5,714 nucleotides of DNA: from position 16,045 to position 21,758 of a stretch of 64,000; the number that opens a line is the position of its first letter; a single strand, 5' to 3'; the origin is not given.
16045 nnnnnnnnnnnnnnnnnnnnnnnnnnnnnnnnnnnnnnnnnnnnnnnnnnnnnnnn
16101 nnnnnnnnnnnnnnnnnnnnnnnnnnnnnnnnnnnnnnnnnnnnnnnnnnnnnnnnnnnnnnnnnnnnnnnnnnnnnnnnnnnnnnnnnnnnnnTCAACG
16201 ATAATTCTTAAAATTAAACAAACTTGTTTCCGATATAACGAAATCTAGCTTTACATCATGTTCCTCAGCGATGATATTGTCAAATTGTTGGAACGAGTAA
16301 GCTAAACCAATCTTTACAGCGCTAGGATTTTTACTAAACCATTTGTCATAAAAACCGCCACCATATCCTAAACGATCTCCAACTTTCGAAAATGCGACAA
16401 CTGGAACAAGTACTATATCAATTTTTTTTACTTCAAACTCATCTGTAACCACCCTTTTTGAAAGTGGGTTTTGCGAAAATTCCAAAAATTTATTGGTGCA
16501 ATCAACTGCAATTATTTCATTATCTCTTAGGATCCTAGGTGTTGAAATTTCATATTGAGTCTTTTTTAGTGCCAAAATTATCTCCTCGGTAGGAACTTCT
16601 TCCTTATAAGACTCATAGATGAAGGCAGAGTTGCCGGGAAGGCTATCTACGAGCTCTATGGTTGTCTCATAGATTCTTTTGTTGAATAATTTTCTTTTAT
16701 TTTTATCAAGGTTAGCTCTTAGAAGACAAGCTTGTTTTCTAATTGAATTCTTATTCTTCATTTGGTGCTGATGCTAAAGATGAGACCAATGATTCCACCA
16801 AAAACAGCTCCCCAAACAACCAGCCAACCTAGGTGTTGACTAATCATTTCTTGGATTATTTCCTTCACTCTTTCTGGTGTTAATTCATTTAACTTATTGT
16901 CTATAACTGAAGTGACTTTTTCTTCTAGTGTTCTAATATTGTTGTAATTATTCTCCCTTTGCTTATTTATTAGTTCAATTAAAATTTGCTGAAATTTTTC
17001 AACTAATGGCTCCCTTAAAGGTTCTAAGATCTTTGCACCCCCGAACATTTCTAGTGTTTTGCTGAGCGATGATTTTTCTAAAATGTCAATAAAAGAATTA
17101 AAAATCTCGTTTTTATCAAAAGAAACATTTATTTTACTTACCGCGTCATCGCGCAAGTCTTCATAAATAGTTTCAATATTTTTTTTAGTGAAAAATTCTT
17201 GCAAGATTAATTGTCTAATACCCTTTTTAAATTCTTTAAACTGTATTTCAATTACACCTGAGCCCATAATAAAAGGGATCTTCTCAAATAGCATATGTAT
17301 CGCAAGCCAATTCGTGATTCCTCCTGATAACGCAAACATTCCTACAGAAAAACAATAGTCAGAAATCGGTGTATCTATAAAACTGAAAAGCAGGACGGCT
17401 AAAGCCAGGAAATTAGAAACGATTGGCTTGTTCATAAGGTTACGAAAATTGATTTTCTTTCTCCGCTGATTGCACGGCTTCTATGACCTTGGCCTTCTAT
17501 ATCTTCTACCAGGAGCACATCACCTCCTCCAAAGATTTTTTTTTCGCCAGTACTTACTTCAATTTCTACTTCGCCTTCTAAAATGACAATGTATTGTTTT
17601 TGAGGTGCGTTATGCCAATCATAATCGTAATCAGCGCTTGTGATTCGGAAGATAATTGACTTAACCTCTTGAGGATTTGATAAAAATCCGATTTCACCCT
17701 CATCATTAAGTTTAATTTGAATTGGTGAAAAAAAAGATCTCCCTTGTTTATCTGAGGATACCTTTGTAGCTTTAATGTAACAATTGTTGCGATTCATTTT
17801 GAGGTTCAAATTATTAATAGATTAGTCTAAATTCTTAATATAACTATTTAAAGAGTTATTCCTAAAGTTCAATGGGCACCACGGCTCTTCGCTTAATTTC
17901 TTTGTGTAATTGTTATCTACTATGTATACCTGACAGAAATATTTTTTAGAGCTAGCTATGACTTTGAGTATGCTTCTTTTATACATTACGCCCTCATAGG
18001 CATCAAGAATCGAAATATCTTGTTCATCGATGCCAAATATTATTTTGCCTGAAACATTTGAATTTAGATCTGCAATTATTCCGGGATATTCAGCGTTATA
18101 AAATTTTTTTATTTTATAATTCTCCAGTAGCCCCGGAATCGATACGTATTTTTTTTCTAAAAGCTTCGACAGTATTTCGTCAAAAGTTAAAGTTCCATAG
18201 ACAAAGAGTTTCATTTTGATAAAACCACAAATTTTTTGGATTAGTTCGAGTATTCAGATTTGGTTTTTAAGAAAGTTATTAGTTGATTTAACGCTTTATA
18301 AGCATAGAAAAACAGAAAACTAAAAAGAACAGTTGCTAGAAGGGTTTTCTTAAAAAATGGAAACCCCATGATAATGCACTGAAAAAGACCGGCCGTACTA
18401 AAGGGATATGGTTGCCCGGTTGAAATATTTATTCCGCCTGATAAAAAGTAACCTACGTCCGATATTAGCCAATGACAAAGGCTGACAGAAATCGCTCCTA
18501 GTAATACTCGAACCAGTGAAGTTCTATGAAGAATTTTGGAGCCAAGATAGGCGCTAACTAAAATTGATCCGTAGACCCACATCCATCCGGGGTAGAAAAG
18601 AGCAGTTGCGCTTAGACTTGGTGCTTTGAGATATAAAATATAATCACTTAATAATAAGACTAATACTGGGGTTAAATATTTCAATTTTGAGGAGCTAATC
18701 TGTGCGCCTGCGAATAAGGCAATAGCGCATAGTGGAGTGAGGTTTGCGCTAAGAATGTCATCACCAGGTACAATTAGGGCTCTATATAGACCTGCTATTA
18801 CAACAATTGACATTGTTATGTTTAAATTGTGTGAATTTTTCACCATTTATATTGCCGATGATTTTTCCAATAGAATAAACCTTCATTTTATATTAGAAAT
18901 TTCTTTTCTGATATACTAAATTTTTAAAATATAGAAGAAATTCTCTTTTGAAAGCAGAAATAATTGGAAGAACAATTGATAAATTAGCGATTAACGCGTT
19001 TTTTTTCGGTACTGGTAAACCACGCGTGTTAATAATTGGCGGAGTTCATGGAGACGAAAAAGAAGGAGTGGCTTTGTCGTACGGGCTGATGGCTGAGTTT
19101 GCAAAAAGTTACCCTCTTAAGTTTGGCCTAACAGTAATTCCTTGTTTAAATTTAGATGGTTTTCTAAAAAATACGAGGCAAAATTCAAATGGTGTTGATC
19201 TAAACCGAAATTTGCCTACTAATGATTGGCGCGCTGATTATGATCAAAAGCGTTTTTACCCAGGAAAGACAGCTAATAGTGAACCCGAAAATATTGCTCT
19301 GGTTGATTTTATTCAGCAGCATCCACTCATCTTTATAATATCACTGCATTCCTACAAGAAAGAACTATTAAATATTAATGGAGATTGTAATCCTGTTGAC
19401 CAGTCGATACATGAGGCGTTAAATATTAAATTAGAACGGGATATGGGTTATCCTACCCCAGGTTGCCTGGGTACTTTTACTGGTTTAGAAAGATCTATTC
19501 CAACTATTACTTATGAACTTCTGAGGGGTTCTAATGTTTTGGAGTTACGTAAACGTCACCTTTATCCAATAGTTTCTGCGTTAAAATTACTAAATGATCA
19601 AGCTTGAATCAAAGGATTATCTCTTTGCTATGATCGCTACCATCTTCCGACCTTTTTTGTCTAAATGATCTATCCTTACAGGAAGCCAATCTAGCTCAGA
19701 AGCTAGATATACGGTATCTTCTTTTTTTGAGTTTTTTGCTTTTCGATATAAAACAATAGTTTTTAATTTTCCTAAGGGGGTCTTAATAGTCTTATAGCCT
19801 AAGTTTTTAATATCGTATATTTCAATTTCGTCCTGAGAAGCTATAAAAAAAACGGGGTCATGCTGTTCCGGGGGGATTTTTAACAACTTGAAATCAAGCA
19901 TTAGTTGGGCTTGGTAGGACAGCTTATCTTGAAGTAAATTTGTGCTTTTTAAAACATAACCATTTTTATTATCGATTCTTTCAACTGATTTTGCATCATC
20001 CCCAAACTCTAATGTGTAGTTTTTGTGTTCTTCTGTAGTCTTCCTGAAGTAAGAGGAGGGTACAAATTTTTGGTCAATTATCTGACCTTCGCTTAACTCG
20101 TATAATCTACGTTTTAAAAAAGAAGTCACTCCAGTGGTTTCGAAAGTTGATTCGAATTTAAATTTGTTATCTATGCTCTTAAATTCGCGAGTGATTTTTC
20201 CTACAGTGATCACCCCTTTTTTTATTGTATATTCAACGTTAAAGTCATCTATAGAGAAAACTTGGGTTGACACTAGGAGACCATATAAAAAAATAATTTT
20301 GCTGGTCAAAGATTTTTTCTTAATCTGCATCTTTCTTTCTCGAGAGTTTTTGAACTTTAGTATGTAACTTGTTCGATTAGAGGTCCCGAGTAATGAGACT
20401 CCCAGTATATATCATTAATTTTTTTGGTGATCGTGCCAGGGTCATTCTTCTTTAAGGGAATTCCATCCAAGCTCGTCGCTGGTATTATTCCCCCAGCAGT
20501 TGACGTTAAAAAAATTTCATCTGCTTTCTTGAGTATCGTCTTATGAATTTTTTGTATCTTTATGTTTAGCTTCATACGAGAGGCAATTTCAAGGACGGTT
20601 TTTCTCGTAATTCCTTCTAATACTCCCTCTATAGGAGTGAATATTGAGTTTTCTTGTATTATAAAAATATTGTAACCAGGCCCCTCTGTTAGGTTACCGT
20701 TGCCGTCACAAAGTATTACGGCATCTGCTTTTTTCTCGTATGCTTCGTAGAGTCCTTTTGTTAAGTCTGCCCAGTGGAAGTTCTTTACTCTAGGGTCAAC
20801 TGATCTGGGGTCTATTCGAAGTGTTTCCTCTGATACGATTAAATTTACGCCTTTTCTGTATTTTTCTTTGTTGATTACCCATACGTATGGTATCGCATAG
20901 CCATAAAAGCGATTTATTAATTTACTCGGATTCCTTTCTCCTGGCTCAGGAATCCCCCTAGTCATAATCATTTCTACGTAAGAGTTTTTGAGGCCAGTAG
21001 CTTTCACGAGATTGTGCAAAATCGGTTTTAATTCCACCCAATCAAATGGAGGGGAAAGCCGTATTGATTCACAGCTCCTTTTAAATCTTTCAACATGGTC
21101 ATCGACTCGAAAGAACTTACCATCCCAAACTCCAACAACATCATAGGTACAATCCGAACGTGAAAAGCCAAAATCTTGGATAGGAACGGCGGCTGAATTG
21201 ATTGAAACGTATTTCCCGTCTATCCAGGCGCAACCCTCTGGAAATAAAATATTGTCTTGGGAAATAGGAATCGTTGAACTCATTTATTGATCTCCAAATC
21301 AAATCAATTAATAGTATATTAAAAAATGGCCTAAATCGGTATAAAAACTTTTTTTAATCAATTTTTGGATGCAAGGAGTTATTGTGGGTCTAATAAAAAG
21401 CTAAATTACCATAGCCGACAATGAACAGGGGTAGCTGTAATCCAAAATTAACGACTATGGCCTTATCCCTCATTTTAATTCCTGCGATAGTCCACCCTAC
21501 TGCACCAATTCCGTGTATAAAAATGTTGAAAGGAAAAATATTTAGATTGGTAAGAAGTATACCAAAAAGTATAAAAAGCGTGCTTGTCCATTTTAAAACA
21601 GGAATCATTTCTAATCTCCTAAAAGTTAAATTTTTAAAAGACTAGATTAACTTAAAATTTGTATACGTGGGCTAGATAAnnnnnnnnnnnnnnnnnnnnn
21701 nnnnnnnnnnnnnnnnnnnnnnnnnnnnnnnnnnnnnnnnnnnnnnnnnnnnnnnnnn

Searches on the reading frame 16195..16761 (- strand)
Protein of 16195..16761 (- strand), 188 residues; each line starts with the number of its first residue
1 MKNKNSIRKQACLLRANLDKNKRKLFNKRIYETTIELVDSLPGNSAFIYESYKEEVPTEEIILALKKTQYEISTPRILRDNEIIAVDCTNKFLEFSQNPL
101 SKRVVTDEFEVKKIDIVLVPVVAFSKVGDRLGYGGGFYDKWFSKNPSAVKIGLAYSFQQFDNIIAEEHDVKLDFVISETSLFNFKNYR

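Call 52: search_protein_families(library=pfam, proteins=[window:16195-16761:-], max_evalue=0.001)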
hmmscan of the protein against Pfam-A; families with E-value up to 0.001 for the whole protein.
window:16195-16761:- (188 aa): 1 family
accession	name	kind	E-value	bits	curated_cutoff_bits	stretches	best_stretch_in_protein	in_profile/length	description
PF01812.26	5-FTHF_cyc-lig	-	3e-28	99.4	27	1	4-178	1-186/186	5-formyltetrahydrofolate cyclo-ligase family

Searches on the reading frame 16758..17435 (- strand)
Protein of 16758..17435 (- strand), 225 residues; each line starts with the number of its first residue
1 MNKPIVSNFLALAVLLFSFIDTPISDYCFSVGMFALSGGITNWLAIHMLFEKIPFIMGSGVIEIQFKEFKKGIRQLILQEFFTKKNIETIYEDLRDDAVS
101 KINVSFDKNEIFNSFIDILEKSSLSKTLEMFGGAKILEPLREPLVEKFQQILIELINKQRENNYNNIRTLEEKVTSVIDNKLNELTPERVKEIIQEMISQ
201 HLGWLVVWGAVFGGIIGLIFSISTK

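Call 52: search_protein_families(library=pfam, proteins=[window:16758-17435:-], max_evalue=0.001)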
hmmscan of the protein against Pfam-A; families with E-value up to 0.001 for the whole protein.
window:16758-17435:- (225 aa): 1 family
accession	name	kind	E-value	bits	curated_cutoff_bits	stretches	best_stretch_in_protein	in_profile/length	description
PF04286.17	DUF445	-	3.5e-13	50.6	33.8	2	68-221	210-362/368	Protein of unknown function (DUF445)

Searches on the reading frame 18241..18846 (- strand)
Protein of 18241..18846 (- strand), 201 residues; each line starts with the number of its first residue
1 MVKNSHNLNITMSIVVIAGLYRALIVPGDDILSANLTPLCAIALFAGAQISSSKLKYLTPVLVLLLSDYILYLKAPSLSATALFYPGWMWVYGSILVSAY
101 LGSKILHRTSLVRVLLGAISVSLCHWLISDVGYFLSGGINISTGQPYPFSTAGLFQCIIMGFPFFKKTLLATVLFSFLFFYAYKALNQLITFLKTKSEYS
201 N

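Call 52: search_protein_families(library=pfam, proteins=[window:18241-18846:-], max_evalue=0.001)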
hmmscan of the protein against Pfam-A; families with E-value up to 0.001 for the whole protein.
window:18241-18846:- (201 aa): 1 family
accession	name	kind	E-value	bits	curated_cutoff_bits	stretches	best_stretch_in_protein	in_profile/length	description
PF20221.3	DUF6580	-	2e-33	116.3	27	1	7-188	6-157/162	Family of unknown function (DUF6580)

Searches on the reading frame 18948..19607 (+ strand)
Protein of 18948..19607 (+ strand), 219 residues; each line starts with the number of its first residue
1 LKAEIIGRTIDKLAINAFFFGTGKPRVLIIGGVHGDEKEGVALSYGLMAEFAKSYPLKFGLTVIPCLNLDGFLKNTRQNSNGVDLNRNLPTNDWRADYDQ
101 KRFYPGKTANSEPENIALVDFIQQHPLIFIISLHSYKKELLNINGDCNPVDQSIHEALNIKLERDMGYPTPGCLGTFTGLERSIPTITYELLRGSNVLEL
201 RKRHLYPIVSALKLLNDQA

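Call 52: search_protein_families(library=pfam, proteins=[window:18948-19607:+], max_evalue=0.001)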
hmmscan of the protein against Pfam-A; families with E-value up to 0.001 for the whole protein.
window:18948-19607:+ (219 aa): 3 families
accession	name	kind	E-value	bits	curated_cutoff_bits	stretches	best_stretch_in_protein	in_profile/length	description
PF00246.29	Peptidase_M14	-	1.3e-17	64.8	21.6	1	7-145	22-193/286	Zinc carboxypeptidase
PF24827.1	AstE_AspA_cat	-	1.2e-09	38.4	25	1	25-110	3-70/192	Succinylglutamate desuccinylase/Aspartoacylase catalytic domain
PF10994.13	DUF2817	-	0.00023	21.2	23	1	7-90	32-119/341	Protein of unknown function (DUF2817)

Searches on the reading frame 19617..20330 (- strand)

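Call 52: search_protein_families(library=pfam, proteins=[window:19617-20330:-], max_evalue=0.001)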
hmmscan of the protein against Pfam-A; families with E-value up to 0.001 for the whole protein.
window:19617-20330:- (237 aa): 1 family
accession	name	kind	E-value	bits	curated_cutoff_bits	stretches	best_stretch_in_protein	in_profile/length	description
PF11306.15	DUF3108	-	3.3e-13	50.4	26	1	33-230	5-206/209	Protein of unknown function (DUF3108)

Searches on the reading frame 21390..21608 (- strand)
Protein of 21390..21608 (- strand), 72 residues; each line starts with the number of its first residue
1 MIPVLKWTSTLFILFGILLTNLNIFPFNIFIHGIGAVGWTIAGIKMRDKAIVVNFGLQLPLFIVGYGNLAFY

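Call 3: search_protein_families(library=pfam, proteins=[window:21390-21608:-], max_evalue=0.1)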
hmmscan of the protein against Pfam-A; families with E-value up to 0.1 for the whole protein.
window:21390-21608:- (72 aa): 1 family
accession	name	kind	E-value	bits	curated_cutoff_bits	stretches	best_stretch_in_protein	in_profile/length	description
PF20189.3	DUF6552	-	2.8e-10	40.8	27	1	4-66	13-75/78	Family of unknown function (DUF6552)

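Call 4: search_protein_families(library=ncbifam, proteins=[window:21390-21608:-], max_evalue=0.1)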
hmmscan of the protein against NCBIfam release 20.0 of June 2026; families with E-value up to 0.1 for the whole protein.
window:21390-21608:- (72 aa): 0 families
